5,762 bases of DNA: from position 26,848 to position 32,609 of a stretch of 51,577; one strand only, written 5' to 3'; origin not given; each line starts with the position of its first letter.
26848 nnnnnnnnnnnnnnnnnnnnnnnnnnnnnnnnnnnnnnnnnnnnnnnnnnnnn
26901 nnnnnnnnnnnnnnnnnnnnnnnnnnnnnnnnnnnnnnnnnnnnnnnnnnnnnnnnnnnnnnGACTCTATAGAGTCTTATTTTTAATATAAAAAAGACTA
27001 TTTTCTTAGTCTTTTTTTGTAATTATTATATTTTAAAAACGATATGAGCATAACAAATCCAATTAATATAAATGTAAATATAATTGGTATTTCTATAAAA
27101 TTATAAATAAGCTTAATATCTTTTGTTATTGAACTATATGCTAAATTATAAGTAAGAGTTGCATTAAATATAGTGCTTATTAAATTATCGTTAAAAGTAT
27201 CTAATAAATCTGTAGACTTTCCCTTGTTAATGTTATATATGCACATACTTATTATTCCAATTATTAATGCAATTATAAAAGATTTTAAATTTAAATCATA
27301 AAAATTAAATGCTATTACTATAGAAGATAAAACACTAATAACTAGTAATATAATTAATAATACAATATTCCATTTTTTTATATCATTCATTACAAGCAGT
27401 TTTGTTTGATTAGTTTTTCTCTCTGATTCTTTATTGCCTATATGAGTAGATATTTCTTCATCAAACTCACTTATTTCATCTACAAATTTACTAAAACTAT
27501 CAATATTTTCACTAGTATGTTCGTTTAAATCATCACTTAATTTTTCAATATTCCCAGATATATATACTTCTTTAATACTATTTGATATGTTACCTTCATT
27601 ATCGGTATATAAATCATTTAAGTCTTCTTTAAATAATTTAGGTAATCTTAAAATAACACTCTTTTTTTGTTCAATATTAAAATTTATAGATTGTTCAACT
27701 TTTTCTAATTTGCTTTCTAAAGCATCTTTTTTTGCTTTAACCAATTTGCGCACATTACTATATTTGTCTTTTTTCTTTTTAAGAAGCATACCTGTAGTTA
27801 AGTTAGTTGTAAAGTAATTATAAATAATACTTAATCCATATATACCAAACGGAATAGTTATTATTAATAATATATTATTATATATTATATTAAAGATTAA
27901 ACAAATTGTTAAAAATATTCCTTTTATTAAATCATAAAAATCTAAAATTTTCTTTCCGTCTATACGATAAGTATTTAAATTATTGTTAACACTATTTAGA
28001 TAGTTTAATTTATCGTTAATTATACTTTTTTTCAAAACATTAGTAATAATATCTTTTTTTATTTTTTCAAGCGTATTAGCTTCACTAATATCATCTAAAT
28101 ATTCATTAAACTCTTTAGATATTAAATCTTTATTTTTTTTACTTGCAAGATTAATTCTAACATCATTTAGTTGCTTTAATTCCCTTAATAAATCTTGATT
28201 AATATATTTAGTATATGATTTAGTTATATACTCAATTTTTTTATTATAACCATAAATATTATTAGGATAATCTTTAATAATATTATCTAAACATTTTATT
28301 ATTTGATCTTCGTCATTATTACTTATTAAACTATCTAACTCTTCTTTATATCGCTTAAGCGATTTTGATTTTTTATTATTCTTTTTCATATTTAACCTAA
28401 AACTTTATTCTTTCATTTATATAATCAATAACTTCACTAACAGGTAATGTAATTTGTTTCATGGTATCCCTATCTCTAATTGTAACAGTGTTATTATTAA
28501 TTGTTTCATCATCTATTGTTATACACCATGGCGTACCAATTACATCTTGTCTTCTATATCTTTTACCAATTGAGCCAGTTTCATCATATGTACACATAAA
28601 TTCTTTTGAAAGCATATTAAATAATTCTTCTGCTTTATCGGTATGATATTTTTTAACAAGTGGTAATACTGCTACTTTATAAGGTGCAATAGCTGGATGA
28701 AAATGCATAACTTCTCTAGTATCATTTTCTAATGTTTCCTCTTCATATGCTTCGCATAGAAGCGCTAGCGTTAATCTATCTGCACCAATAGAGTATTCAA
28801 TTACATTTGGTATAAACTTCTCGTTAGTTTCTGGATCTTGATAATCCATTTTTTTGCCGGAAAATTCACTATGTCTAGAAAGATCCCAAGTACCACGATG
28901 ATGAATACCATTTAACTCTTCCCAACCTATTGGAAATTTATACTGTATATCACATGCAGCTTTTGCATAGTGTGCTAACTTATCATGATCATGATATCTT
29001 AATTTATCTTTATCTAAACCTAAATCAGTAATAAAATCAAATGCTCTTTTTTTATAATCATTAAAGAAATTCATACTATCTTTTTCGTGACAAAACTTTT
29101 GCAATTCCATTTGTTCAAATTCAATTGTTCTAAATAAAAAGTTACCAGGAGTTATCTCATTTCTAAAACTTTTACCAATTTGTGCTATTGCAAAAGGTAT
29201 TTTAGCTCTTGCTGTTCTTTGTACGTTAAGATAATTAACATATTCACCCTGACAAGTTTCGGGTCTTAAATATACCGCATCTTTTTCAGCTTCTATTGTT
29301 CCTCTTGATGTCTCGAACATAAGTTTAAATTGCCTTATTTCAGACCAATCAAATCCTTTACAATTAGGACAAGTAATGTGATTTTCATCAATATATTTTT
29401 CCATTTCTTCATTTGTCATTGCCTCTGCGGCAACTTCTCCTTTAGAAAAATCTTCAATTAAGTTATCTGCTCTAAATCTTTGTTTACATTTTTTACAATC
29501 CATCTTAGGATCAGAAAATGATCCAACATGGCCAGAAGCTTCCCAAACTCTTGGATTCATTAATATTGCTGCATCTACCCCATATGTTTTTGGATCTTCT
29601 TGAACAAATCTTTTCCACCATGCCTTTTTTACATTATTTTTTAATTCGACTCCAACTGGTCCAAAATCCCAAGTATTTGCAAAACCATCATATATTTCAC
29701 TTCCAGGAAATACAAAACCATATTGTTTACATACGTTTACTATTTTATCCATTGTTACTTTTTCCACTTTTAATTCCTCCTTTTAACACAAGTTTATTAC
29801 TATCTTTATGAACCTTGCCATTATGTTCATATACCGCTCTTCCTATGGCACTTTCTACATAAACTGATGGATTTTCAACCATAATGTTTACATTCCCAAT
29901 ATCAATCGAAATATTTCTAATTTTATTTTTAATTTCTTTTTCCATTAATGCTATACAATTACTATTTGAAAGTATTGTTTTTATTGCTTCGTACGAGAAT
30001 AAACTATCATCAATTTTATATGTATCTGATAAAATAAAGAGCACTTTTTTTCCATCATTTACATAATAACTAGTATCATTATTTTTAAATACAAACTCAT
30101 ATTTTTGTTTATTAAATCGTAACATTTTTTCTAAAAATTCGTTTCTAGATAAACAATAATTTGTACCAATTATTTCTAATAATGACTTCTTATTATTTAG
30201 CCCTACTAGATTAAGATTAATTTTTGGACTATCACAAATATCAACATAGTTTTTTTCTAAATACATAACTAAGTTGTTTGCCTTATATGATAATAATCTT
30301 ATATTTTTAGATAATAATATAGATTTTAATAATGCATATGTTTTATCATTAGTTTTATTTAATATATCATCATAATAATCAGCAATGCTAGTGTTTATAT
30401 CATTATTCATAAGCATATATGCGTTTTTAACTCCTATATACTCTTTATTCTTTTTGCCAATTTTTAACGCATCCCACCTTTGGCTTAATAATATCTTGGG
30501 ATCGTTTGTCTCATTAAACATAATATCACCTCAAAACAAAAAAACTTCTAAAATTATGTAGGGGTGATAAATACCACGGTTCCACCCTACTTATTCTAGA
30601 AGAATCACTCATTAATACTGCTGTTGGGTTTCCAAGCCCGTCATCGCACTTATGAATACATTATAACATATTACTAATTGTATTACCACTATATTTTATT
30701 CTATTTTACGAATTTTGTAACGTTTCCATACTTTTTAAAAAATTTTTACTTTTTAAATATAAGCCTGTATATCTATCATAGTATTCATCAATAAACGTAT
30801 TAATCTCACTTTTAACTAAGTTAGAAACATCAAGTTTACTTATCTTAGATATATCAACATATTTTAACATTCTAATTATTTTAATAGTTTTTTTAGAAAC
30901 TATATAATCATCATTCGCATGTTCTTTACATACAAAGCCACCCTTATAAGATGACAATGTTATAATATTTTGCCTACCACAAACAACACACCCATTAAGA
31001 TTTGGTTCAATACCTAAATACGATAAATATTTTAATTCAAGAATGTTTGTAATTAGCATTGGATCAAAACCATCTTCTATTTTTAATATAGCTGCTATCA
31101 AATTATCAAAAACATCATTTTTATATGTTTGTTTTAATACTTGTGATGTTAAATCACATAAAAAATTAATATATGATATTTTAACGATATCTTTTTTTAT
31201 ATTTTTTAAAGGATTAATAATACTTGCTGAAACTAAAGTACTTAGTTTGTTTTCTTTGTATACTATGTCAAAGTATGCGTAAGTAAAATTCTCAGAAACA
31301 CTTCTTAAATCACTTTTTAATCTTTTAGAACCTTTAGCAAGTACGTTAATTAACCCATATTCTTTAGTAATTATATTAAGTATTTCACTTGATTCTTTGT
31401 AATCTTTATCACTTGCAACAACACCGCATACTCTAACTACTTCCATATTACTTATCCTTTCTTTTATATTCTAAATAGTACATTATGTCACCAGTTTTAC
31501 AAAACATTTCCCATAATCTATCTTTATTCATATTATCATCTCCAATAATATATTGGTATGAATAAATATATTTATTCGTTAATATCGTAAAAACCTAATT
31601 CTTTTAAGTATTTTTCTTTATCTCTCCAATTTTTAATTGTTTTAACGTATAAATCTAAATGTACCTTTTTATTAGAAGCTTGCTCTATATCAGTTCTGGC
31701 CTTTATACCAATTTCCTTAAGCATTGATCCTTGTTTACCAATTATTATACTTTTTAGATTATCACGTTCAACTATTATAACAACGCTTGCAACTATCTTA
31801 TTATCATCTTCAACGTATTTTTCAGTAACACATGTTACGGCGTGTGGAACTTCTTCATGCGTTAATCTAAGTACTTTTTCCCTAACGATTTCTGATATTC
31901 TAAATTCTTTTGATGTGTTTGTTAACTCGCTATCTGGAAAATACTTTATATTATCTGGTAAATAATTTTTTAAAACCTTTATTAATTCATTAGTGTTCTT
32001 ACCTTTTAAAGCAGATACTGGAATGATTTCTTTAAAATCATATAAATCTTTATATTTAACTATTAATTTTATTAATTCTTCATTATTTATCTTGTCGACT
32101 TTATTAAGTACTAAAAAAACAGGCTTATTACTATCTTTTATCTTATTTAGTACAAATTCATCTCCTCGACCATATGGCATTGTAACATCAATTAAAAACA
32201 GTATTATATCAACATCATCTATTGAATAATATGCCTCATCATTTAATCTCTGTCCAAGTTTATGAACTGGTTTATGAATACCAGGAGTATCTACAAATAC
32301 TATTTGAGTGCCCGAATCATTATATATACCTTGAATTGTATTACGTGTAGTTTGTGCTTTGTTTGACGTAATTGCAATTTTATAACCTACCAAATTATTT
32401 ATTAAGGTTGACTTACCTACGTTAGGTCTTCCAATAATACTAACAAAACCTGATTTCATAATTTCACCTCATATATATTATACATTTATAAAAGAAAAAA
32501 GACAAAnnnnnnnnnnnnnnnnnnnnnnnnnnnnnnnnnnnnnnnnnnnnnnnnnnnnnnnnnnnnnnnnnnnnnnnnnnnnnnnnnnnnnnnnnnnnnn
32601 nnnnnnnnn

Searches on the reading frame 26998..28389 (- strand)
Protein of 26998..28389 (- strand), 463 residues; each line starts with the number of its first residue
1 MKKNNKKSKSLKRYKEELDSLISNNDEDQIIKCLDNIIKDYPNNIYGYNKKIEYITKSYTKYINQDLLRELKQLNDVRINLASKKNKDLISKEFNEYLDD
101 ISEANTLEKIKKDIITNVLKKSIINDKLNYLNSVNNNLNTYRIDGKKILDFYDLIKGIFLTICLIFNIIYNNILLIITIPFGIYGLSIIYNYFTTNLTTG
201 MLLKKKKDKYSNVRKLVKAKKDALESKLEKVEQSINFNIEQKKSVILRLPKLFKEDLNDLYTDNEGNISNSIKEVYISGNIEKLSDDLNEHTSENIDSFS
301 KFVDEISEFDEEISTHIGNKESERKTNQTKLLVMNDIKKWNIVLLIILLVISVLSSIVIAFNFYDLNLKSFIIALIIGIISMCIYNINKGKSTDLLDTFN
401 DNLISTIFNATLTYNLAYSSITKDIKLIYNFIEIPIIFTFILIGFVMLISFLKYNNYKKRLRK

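Call 13: search_protein_families(library=pfam, proteins=[window:26998-28389:-], max_evalue=0.001)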
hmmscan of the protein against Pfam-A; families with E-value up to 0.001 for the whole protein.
window:26998-28389:- (463 aa): 1 family
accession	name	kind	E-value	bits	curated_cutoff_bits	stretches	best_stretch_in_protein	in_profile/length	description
PF15883.10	DUF4736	-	0.00041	20.6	27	0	163-277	31-152/186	Domain of unknown function (DUF4736)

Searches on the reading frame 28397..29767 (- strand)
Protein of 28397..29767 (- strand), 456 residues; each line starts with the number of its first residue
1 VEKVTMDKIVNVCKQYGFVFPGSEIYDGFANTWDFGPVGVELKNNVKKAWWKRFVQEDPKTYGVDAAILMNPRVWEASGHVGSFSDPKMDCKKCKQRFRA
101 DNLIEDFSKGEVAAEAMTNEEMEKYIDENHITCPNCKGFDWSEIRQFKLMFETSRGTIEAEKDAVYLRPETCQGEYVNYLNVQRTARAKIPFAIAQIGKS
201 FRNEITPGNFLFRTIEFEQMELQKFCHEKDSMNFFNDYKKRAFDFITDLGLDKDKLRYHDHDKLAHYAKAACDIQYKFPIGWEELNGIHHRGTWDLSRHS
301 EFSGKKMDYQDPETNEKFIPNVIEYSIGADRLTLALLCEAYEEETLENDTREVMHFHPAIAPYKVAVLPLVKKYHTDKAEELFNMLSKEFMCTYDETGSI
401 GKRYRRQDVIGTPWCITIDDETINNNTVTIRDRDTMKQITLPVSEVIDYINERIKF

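Call 13: search_protein_families(library=pfam, proteins=[window:28397-29767:-], max_evalue=0.001)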
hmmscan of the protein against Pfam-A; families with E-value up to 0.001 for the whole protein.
window:28397-29767:- (456 aa): 2 families
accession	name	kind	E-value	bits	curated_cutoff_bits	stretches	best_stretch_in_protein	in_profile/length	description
PF03129.25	HGTP_anticodon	-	8.8e-23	80.7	21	1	364-452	1-93/94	Anticodon binding domain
PF00587.30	tRNA-synt_2b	-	3.4e-13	50.5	29.3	1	160-337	6-176/179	tRNA synthetase class II core domain (G, H, P, S and T)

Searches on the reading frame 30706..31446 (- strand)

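Call 14: search_protein_families(library=pfam, proteins=[window:30706-31446:-], max_evalue=0.001)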
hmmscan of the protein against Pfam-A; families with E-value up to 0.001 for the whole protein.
window:30706-31446:- (246 aa): 2 families
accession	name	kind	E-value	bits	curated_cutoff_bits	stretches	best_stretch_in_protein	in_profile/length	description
PF02565.21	RecO_C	-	9.5e-26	90.9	22.1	1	85-234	2-156/157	Recombination protein O C terminal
PF11967.14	RecO_N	-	5.5e-14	52.4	27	1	1-79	1-79/80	Recombination protein O N terminal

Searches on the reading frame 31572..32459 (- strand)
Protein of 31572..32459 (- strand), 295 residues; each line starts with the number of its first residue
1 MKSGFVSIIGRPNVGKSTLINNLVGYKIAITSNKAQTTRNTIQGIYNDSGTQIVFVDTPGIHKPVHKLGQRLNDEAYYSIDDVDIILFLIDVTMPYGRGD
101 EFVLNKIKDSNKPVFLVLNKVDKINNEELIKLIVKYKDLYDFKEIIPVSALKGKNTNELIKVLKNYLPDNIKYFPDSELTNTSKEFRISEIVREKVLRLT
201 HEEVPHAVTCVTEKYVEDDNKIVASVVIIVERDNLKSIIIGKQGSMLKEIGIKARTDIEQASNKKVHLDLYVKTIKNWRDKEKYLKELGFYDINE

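Call 14: search_protein_families(library=pfam, proteins=[window:31572-32459:-], max_evalue=0.001)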
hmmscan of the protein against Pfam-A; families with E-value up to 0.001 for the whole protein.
window:31572-32459:- (295 aa): 9 families
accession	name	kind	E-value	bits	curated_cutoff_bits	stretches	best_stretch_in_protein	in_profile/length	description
PF01926.29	MMR_HSR1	-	4.4e-28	98.1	21.9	1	6-120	2-113/113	50S ribosome-binding GTPase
PF07650.23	KH_2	-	1.7e-13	50.6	22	1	203-279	1-78/78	KH domain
PF02421.24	FeoB_N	-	2.2e-13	50.5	27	1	6-161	3-154/156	Ferrous iron transport protein B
PF00009.33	GTP_EFTU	-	7.9e-13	48.9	26.5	1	6-168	6-187/188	Elongation factor Tu GTP binding domain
PF00350.29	Dynamin_N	-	2.6e-09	37.8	27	1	6-42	1-36/168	Dynamin family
PF04548.22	AIG1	-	1.8e-07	31.1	27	1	8-109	5-109/212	AIG1 family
PF03193.22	RsgA_GTPase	-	5.5e-07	30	30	1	4-63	107-170/174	RsgA GTPase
PF10662.15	PduV-EutP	-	4.1e-06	27.1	21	1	7-164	5-142/143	Ethanolamine utilisation - propanediol utilisation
PF02492.25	cobW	-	0.00013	22.1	20.7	0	41-132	73-165/180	CobW/HypB/UreG, nucleotide-binding domain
